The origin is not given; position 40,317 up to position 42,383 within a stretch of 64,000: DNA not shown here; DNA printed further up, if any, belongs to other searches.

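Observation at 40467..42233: Dedicated 588-aa outer-membrane beta-barrel embedded between the giant paralogs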

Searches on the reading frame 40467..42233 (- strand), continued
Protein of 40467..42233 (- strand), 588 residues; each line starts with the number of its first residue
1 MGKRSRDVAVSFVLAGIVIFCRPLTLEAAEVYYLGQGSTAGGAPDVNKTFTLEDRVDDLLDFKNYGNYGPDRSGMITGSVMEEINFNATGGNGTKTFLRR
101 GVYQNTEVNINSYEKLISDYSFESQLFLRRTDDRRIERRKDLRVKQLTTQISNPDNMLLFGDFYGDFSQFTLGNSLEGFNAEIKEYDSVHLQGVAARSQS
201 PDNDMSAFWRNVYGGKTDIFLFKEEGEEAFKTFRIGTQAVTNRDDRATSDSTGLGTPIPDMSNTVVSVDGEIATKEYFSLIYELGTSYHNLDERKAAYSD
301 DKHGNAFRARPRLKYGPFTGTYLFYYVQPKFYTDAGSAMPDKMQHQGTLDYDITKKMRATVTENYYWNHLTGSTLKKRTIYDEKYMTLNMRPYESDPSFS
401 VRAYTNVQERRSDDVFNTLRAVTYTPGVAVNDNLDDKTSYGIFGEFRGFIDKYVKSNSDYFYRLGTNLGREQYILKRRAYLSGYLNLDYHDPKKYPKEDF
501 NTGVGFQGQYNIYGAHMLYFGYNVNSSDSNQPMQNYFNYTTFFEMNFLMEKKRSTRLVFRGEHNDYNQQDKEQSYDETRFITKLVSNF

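Call 43: search_protein_representatives(alignment_id=A1)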
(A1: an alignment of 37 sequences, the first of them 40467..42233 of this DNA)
Query: 37 sequences, 580 profile positions. Proteins with E-value up to 0.001 (for the whole library): 364; up to 1e-10: 237; up to 1e-30: 61. The best 150 are listed.
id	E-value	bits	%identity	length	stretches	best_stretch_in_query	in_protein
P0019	2.3e-247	838.6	-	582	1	5-580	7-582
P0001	2.6e-241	818.6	-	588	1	5-580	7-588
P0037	3.1e-232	788.6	-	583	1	3-580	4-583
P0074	8.3e-232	787.2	-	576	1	4-580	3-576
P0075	6.2e-231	784.4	-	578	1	5-580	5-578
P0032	2.6e-229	779.0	-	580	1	10-580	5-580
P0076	2.7e-218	742.6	-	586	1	5-580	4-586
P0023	1.1e-216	737.3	-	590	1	6-580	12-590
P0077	8.0e-211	717.9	-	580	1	7-580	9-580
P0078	1.1e-205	701.0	-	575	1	10-580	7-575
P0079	1.6e-172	591.5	-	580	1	10-580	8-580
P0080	9.4e-164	562.5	-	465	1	122-580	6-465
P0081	7.8e-158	543.0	-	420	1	167-580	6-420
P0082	1.1e-156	539.2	-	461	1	7-426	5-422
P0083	1.6e-148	512.2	-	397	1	187-580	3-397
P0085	6.6e-135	467.3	-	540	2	73-580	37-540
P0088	1.3e-123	429.9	-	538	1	68-580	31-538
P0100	1.1e-60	222.2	-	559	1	76-580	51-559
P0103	5.7e-52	193.4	-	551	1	73-580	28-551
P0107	8.6e-50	186.2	-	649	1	73-580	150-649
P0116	3.0e-42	161.3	-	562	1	44-580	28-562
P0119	5.4e-39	150.6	-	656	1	72-580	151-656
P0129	2.0e-31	125.6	-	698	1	82-580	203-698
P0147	2.1e-24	102.4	-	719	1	53-570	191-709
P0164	1.8e-21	92.7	-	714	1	74-580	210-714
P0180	2.9e-19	85.4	-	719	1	80-577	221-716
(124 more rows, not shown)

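Call 44: search_protein_families(library=pfam, proteins=[P0085, P0088, P0100, P0103, P0107, P0119, P0129, P0147, P0164, P0180], max_evalue=0.01)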
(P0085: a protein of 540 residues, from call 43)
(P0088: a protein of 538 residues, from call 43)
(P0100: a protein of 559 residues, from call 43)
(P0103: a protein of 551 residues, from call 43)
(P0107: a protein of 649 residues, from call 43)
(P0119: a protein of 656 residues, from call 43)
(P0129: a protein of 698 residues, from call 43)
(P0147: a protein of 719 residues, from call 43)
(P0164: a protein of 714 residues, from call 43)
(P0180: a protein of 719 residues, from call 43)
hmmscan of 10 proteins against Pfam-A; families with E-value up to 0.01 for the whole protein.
P0085 (540 aa): 0 families

P0088 (538 aa): 0 families

P0100 (559 aa): 0 families

P0103 (551 aa): 3 families
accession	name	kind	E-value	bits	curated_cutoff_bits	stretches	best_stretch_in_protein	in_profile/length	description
PF13609.12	Porin_4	-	2.8e-11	44.2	27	2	362-530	151-308/310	Gram-negative porin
PF13505.12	OMP_b-brl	-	2e-06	28.5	28.7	1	401-551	21-175/175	Outer membrane protein beta-barrel domain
PF14052.12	Caps_assemb_Wzi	-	0.0023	17.4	30.1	0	421-495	309-381/392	Capsule assembly protein Wzi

P0107 (649 aa): 1 family
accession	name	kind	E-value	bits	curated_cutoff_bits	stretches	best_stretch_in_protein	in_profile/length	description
PF19494.5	DUF6029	-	5.3e-07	29.1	27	1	145-387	22-270/538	Family of unknown function (DUF6029)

P0119 (656 aa): 1 family
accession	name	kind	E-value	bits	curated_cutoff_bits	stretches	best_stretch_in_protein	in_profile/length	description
PF13505.12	OMP_b-brl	-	0.0082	16.8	28.7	0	388-457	20-86/175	Outer membrane protein beta-barrel domain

P0129 (698 aa): 2 families
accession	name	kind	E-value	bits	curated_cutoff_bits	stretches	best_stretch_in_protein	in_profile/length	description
PF11741.13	AMIN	-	1.5e-05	25.4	20.5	1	50-121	11-79/101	AMIN domain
PF21620.4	SlpA_C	-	0.0032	16.4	35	1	333-450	196-306/656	S-layer protein SlpA, beta-barrel domain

P0147 (719 aa): 6 families
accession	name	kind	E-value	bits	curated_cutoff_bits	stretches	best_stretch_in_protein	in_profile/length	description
PF07719.23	TPR_2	-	2.1e-06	27.9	27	0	94-122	2-30/34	Tetratricopeptide repeat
PF14559.12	TPR_19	-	4.5e-06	27.3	25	1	73-118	5-50/68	Tetratricopeptide repeat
PF00515.34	TPR_1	-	0.00033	20.8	27.8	0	94-121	2-29/34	Tetratricopeptide repeat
PF13414.12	TPR_11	-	0.00096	19.2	26.8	1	73-106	8-41/42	TPR repeat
PF13431.12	TPR_17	-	0.0023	18.5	24.4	0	82-112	2-32/34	Tetratricopeptide repeat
PF25064.1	ARM_TT21_5th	-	0.0039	17.9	27.8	1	74-153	16-98/117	TT21 fifth ARM repeats domain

P0164 (714 aa): 0 families

P0180 (719 aa): 0 families

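Call 46: find_encoding_contigs(protein=P0085, flank=8000, max_places=2)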
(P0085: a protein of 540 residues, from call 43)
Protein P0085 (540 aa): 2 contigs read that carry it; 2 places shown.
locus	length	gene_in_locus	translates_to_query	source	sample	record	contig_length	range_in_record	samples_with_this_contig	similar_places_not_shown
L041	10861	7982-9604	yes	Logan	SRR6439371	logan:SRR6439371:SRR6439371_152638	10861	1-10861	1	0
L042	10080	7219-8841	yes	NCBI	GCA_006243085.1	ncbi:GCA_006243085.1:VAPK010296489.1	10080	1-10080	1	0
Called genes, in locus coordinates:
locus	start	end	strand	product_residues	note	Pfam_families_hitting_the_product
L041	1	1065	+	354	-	?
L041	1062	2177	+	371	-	PF13439:Glyco_transf_4, PF13579:Glyco_trans_4_4, PF20706:GT4-conflict (weak), PF00534:Glycos_transf_1, PF13692:Glyco_trans_1_4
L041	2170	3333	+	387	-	PF13439:Glyco_transf_4, PF13579:Glyco_trans_4_4 (weak), PF00534:Glycos_transf_1, PF13692:Glyco_trans_1_4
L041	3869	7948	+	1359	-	-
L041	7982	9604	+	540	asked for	-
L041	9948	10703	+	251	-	PF21350:Cas6_I-A (weak), PF01881:Cas_Cas6_C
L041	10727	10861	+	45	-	?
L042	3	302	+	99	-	?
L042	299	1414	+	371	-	PF13439:Glyco_transf_4, PF13579:Glyco_trans_4_4, PF20706:GT4-conflict (weak), PF00534:Glycos_transf_1, PF13692:Glyco_trans_1_4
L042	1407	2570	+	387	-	PF13439:Glyco_transf_4, PF13579:Glyco_trans_4_4 (weak), PF00534:Glycos_transf_1, PF13692:Glyco_trans_1_4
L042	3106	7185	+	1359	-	-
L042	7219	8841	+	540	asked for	-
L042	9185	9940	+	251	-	PF21350:Cas6_I-A (weak), PF01881:Cas_Cas6_C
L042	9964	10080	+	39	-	?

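Call 47: find_encoding_contigs(protein=P0103, flank=8000, max_places=2)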
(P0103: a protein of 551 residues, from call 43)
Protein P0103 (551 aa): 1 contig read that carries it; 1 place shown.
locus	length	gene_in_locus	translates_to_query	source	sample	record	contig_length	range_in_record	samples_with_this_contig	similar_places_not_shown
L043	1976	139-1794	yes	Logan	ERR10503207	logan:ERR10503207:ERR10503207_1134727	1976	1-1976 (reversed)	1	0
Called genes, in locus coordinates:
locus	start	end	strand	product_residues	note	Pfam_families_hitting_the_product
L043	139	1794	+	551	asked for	PF13505:OMP_b-brl (faint), PF13609:Porin_4 (weak)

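Call 57: find_encoding_contigs(protein=P0100, flank=7000, max_places=2)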
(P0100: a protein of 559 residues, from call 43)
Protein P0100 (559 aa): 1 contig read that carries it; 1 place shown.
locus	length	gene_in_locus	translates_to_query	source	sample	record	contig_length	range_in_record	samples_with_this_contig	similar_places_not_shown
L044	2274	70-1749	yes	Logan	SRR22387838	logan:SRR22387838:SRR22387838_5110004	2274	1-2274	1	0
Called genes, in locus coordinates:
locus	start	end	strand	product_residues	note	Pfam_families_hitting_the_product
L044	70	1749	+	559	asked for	-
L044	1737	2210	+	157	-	-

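Call 58: find_encoding_contigs(protein=P0107, flank=7000, max_places=2)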
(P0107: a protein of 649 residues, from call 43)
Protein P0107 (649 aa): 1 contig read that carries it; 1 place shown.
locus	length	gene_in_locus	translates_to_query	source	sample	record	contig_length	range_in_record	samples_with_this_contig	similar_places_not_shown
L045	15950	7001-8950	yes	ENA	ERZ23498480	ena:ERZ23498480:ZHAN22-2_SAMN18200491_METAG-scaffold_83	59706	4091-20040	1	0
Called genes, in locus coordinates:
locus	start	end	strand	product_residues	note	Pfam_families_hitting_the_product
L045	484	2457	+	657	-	PF07589:PEP_exosort_dom (weak)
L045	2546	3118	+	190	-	-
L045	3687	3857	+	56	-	-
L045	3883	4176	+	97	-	-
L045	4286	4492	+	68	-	-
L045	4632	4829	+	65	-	-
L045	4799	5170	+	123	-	PF11171:DUF2958 (weak)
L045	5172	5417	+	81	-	PF04026:SpoVG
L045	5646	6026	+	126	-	-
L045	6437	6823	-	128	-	-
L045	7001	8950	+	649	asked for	PF19494:DUF6029 (weak)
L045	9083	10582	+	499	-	PF24125:Cds6_C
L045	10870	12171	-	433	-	-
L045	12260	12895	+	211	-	PF00486:Trans_reg_C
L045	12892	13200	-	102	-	-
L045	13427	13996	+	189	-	-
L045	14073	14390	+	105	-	-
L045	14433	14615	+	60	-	-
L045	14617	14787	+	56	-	-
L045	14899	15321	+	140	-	PF08281:Sigma70_r4_2 (weak), PF04545:Sigma70_r4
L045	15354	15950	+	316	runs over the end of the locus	PF01555:N6_N4_Mtase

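Call 59: find_encoding_contigs(protein=P0129, flank=7000, max_places=2)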
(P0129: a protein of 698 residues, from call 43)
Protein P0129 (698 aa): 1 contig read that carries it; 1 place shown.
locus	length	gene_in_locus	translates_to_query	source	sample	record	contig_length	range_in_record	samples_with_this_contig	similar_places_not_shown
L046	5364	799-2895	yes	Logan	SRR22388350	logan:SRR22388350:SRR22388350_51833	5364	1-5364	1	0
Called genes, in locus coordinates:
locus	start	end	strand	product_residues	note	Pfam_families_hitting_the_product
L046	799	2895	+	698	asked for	PF11741:AMIN (faint)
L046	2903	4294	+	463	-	PF07705:CARDB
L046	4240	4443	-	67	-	-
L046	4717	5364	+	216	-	?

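Call 61: search_protein_families(library=pfam, proteins=[L045:9083-10582:+, L044:1737-2210:+, L046:2903-4294:+, L001:11729-12181:+, L002:11737-12195:+], max_evalue=5)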
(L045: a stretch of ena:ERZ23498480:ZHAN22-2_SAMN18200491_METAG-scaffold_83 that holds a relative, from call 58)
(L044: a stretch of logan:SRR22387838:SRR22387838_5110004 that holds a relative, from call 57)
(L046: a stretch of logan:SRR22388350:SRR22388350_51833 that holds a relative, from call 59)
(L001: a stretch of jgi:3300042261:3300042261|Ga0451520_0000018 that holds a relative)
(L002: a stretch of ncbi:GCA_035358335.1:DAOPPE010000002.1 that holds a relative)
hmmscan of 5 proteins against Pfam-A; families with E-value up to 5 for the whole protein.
L045:9083-10582:+ (499 aa): 6 families
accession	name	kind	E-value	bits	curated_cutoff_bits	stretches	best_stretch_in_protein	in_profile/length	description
PF24125.1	Cds6_C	-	2.8e-07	31.3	27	1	380-483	4-105/111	Cds6 C-terminal NTF2-like domain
PF11788.14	MRP-L46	-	0.002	19.3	21.9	1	378-434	15-74/119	39S mitochondrial ribosomal protein L46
PF13577.12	SnoaL_4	-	0.0029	18.1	24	1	371-487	2-124/126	SnoaL-like domain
PF13474.12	SnoaL_3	-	0.003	18.3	22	1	378-459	1-87/121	SnoaL-like domain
PF14534.12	DUF4440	-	0.0062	17.4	25.2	1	378-484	1-106/107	Domain of unknown function (DUF4440)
PF00435.27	Spectrin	-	0.098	13.6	29.9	1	49-108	9-67/105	Spectrin repeat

L044:1737-2210:+ (157 aa): 2 families
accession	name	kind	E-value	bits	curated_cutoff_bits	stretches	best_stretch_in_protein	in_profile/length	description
PF16160.10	DUF4866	-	0.011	15.5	25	1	29-85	35-92/247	Domain of unknown function (DUF4866)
PF20205.3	DUF6567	-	0.092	13.1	27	1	10-48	10-48/123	Family of unknown function (DUF6567)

L046:2903-4294:+ (463 aa): 2 families
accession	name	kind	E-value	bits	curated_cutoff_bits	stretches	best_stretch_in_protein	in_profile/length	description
PF07705.17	CARDB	-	1e-15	58.2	22.7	1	205-307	2-100/101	CARDB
PF05631.20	MFS_5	-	0.056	12.8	25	1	192-263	178-250/356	Sugar-tranasporters, 12 TM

L001:11729-12181:+ (150 aa): 1 family
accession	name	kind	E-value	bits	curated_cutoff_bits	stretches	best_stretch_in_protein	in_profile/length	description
PF08140.16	Cuticle_1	-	0.094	13.2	27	1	115-134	16-34/40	Crustacean cuticle protein repeat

L002:11737-12195:+ (152 aa): 0 families

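Call 63: find_encoding_contigs(protein=P0147, flank=6000, max_places=2)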
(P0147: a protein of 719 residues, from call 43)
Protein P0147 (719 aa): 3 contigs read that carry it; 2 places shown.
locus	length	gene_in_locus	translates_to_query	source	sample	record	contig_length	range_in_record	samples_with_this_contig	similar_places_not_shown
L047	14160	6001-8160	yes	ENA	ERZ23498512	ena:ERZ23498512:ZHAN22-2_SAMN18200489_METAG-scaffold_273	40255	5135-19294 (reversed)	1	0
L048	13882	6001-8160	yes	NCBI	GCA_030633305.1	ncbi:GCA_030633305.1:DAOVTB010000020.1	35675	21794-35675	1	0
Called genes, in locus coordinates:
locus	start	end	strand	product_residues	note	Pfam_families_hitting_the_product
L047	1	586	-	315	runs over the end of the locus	PF01479:S4, PF00849:PseudoU_synth_2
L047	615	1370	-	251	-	PF02540:NAD_synthase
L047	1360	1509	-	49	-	-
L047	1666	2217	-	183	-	PF13248:Zn_ribbon_3 (faint), PF12773:DZR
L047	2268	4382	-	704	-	-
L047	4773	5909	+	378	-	PF01979:Amidohydro_1, PF07969:Amidohydro_3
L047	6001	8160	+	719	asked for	PF07719:TPR_2 (faint), PF14559:TPR_19 (faint)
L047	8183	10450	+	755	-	PF09136:Glucodextran_B (faint)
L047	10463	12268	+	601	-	-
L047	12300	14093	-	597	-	PF00246:Peptidase_M14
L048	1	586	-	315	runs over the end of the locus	PF01479:S4, PF00849:PseudoU_synth_2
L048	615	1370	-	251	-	PF02540:NAD_synthase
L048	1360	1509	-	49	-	-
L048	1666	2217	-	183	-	PF13248:Zn_ribbon_3 (faint), PF12773:DZR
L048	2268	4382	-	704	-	-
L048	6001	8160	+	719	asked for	PF07719:TPR_2 (faint), PF14559:TPR_19 (faint)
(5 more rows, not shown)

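Call 64: find_encoding_contigs(protein=P0116, flank=6000, max_places=2)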
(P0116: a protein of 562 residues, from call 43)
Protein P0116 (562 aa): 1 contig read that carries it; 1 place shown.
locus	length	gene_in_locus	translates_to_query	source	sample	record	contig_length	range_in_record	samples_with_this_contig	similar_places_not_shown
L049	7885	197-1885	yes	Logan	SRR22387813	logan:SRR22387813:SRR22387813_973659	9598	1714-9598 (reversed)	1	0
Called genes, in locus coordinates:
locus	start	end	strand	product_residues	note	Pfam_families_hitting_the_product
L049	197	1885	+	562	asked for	-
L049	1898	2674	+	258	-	-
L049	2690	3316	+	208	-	PF14321:DUF4382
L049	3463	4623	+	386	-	PF00478:IMPDH, PF01070:FMN_dh, PF03060:NMO (weak)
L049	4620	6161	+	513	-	PF00117:GATase, PF07722:Peptidase_C26, PF02540:NAD_synthase (weak), PF03054:tRNA_Me_trans (faint), PF00958:GMP_synt_C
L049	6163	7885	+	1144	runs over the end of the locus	PF02811:PHP, PF07733:DNA_pol3_alpha, PF17657:DNA_pol3_finger, PF14579:HHH_6, PF01336:tRNA_anti-codon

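Call 65: find_encoding_contigs(protein=P0164, flank=6000, max_places=2)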
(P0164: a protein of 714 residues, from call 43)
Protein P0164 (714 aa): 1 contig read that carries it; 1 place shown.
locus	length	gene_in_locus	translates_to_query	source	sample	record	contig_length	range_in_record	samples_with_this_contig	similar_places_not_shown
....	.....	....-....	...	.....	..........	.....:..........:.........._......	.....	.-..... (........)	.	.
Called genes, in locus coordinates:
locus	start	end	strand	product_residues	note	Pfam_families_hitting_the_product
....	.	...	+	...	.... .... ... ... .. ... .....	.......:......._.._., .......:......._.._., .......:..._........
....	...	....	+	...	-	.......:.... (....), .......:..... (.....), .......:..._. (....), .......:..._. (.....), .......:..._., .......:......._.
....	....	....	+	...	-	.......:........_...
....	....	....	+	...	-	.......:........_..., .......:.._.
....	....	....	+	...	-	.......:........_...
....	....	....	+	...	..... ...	-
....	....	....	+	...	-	-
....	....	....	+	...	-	-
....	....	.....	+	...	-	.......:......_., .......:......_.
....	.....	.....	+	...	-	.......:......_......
